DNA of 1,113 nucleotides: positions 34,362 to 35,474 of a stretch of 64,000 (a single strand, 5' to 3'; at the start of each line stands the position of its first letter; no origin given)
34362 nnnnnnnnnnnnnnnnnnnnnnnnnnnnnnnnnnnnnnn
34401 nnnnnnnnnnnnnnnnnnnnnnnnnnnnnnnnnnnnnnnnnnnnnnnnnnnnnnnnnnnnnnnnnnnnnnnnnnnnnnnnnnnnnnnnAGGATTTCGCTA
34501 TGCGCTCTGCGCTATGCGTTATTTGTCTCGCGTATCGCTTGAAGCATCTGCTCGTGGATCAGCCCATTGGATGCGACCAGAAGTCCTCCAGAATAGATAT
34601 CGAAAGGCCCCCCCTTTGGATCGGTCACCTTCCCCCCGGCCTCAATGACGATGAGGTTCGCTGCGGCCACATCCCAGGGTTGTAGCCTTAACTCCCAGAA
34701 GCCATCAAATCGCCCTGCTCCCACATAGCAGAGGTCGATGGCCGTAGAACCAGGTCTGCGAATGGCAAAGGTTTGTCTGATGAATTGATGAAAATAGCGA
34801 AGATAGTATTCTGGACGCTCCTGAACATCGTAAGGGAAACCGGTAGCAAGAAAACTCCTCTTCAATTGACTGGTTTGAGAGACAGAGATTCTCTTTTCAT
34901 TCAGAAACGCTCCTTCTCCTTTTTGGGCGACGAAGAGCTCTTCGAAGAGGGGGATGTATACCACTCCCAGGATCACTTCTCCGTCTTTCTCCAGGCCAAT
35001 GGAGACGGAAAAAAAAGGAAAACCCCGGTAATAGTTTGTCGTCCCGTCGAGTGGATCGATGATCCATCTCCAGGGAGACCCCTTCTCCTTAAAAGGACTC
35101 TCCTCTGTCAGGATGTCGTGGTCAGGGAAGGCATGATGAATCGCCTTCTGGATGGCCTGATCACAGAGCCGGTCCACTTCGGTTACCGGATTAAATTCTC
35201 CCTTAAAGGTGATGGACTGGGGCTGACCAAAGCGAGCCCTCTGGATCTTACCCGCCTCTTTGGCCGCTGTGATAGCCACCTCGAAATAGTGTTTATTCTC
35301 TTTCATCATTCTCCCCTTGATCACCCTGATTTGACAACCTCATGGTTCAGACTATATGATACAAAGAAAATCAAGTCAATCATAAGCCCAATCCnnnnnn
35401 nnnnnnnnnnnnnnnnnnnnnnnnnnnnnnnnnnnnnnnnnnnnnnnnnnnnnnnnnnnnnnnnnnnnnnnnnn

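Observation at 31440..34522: Paired direct repeats of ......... at three sites: two upstream of the small-ORF/ORF6N operon and one in the rarA promoter region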

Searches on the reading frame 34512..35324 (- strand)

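Call 12: search_protein_families(library=pfam, proteins=[window:34512-35324:-], max_evalue=0.01)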
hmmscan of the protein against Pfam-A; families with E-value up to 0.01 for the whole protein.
window:34512-35324:- (270 aa): 1 family
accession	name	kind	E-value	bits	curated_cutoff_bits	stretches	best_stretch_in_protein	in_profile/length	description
PF00459.30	Inositol_P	-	1.7e-69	234.8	27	1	11-266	3-268/271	Inositol monophosphatase family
